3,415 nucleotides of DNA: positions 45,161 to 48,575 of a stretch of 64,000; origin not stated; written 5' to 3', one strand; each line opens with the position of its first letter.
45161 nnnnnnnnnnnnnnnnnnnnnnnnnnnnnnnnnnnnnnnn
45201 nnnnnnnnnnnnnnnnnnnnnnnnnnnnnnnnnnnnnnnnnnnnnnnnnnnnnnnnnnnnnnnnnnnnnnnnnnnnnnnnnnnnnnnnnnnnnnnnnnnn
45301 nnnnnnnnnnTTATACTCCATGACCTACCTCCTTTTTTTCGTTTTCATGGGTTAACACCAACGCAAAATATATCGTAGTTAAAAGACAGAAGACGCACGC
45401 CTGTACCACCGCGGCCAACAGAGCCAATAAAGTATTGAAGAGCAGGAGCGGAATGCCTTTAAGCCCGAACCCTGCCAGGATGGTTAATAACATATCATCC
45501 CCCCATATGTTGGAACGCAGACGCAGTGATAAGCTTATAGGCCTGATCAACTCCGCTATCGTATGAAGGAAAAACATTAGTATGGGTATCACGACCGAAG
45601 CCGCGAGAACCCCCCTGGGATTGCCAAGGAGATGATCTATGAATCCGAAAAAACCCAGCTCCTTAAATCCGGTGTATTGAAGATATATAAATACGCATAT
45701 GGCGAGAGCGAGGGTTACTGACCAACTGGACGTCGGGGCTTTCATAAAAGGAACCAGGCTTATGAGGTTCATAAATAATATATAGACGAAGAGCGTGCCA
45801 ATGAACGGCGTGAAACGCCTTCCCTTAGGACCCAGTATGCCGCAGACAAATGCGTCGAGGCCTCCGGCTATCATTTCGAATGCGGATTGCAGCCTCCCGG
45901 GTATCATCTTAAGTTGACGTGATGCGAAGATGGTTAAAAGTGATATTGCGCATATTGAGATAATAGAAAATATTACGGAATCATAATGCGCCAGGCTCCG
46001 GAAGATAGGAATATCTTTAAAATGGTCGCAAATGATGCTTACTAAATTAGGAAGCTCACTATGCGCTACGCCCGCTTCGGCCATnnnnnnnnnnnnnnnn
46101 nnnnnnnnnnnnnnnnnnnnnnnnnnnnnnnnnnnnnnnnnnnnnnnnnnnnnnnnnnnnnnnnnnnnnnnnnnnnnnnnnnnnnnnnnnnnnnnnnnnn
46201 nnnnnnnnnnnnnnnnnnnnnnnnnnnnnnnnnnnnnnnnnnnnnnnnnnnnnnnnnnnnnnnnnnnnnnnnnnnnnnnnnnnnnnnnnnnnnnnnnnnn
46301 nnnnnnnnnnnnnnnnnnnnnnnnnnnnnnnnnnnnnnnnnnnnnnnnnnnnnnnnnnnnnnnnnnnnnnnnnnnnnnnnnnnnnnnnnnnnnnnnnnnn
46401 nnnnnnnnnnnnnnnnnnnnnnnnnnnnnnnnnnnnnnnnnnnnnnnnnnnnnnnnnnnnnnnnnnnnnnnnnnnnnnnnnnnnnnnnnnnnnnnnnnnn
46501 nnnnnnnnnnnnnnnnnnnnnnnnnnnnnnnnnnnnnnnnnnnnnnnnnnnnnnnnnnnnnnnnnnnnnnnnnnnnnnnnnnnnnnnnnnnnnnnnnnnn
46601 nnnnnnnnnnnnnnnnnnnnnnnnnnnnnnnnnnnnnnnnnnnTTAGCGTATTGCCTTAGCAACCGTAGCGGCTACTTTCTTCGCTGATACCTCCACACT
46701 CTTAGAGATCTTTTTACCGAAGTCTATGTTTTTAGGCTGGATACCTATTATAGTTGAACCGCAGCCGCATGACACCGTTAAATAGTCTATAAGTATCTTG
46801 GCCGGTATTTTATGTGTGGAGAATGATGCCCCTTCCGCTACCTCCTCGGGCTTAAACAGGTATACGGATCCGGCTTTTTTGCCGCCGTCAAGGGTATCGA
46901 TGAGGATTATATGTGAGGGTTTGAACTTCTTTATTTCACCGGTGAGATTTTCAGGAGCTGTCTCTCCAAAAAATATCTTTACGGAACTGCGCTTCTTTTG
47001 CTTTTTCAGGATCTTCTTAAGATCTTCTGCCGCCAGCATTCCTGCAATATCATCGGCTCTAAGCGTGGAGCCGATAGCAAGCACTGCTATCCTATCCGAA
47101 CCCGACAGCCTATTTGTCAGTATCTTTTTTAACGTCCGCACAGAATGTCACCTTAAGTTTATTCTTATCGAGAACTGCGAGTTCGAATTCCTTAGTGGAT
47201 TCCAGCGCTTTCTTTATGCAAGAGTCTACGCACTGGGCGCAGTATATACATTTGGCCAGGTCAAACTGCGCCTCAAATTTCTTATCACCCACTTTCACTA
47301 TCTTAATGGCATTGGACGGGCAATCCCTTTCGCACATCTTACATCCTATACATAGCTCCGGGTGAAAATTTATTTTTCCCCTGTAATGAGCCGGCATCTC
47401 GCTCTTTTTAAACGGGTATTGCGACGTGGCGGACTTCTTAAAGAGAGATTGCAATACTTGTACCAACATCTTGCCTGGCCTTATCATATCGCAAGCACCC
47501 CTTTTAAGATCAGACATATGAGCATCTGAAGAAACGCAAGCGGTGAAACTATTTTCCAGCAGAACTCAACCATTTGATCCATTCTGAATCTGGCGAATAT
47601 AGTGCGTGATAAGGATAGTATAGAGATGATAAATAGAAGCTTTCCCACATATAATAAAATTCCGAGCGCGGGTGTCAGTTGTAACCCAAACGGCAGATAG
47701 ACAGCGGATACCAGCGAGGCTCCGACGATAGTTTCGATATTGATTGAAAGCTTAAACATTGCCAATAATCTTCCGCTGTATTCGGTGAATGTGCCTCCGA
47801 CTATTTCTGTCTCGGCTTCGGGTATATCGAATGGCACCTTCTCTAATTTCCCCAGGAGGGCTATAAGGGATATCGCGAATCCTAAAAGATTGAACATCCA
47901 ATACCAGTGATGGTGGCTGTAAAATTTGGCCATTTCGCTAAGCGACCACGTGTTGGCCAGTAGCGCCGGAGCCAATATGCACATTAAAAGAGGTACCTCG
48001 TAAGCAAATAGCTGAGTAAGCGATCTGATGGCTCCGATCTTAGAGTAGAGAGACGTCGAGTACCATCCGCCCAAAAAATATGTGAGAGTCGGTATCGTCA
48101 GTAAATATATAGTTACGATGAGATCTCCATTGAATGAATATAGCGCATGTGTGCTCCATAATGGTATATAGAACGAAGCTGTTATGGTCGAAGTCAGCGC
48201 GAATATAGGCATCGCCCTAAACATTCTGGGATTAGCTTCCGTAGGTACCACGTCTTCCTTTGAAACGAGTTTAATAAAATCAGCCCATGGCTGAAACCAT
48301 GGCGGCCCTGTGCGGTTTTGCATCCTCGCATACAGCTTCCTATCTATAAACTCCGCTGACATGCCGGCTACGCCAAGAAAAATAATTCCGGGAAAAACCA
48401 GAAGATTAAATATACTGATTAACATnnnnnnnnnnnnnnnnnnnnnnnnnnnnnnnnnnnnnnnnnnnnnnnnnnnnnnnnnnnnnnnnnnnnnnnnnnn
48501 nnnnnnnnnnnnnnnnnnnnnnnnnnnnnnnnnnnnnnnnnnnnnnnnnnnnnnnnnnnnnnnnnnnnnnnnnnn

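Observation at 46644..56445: Group-4 hydrogenase with complex-I-like subunit inventory (NuoA/B/C/D/H/I/J/K-like plus three antiporter-like subunits) and intact Ni-Fe ligands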

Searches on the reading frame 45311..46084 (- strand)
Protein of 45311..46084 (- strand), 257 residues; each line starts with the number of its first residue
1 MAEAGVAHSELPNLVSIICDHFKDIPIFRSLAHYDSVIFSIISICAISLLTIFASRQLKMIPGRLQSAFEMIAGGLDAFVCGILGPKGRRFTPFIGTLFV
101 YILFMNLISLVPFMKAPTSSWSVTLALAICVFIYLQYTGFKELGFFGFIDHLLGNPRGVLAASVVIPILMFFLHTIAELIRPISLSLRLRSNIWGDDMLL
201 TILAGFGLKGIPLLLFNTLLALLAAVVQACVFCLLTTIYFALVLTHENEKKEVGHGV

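Call 5: search_protein_families(library=pfam, proteins=[window:45311-46084:-], max_evalue=0.01)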
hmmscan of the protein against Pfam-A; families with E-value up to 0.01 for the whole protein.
window:45311-46084:- (257 aa): 1 family
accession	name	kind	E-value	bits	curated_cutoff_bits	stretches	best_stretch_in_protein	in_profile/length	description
PF00119.25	ATP-synt_A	-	8.2e-45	153.7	33.9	1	38-240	2-216/217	ATP synthase A chain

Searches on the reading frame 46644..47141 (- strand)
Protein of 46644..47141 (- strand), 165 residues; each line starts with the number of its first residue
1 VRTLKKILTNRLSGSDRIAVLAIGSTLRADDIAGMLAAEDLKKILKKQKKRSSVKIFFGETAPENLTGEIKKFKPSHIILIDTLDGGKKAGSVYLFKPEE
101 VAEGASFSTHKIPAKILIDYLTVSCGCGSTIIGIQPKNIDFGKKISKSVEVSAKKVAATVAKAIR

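Call 5: search_protein_families(library=pfam, proteins=[window:46644-47141:-], max_evalue=0.01)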
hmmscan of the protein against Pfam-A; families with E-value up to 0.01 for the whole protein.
window:46644-47141:- (165 aa): 1 family
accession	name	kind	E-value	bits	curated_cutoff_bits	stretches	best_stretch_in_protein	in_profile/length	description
PF01750.23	HycI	-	2.1e-16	60.4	23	1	38-161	4-128/130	Hydrogenase maturation protease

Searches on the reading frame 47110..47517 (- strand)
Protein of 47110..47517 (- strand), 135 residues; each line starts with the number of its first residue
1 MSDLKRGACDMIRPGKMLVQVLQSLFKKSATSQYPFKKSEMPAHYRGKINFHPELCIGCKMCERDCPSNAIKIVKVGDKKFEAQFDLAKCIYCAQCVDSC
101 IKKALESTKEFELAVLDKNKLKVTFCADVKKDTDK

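Call 5: search_protein_families(library=pfam, proteins=[window:47110-47517:-], max_evalue=0.01)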
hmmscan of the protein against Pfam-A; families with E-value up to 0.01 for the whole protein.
window:47110-47517:- (135 aa): 12 families
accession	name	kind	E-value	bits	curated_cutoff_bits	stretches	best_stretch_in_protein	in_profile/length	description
PF00037.32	Fer4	-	1.3e-11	44.3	21.1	2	51-72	3-24/24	4Fe-4S binding domain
PF12838.12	Fer4_7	-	1.8e-10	41.6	27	1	56-104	2-52/52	4Fe-4S dicluster domain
PF13187.11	Fer4_9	-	9.5e-09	35.6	27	1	56-104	2-51/52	4Fe-4S dicluster domain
PF12837.12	Fer4_6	-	3.5e-08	33.5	25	1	49-71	2-24/24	4Fe-4S binding domain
PF13237.11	Fer4_10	-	7e-07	29.5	25.5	1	49-100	2-52/53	4Fe-4S dicluster domain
PF13484.11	Fer4_16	-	1.9e-06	29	30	1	56-78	2-25/66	4Fe-4S double cluster binding domain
PF13534.11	Fer4_17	-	4.6e-06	27.5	22.2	1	51-69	41-59/61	4Fe-4S dicluster domain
PF13183.11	Fer4_8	-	4.8e-06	27.5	27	1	49-69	47-67/68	4Fe-4S dicluster domain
PF14697.11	Fer4_21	-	2.5e-05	24.7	35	1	53-100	5-51/59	4Fe-4S dicluster domain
PF12800.12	Fer4_4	-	4.4e-05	23.9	24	1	53-67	1-15/17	4Fe-4S binding domain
PF12797.12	Fer4_2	-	0.00039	20.6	24.5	1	52-68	6-22/22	4Fe-4S binding domain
PF17179.9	Fer4_22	-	0.00096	20.4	27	0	46-69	71-94/95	4Fe-4S dicluster domain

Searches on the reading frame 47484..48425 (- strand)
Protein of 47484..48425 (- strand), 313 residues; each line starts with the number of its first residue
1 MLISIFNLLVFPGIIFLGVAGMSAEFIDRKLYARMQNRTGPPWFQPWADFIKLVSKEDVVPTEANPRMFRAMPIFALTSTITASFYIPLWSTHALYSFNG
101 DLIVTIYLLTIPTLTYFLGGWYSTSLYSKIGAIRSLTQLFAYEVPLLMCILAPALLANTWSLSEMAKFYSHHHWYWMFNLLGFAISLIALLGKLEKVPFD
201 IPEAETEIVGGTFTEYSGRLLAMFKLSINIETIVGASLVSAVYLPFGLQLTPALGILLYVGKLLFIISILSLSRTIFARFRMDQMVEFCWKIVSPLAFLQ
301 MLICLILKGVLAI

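Call 4: search_protein_families(library=pfam, proteins=[window:47484-48425:-], max_evalue=0.01)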
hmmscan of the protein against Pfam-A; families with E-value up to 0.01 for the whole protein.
window:47484-48425:- (313 aa): 1 family
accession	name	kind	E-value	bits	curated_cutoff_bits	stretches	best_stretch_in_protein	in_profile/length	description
PF00146.26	NADHdh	-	2.8e-75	253.9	27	1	15-303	8-296/298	NADH dehydrogenase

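Call 6: search_protein_families(library=ncbifam, proteins=[window:47484-48425:-], max_evalue=0.01)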
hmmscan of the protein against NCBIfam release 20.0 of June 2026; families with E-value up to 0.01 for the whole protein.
window:47484-48425:- (313 aa): 7 families
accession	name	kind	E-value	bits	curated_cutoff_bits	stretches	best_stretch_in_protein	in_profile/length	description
NF004741.0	PRK06076.1-2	equivalog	4.6e-65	220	305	1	4-308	20-333/337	NADH-quinone oxidoreductase subunit NuoH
NF040610.1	F420_dehyd_FpoH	exception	1.3e-43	149.7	475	1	4-306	13-334/339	F420H2 dehydrogenase subunit FpoH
NF004740.0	PRK06076.1-1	equivalog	1.5e-41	143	399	1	17-304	25-316/325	NADH-quinone oxidoreductase subunit NuoH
NF004743.0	PRK06076.1-4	equivalog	2.9e-41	141.7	494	1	15-307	25-341/433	NADH-quinone oxidoreductase subunit NuoH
NF004744.0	PRK06076.1-5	equivalog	2.6e-39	135.4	542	2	18-244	42-277/372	NADH-quinone oxidoreductase subunit NuoH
NF004745.0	PRK06076.1-6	equivalog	3.4e-39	135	450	1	23-304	32-329/341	NADH-quinone oxidoreductase subunit NuoH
NF004742.0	PRK06076.1-3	equivalog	5.4e-33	114.6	531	1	5-304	25-344/356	NADH-quinone oxidoreductase subunit NuoH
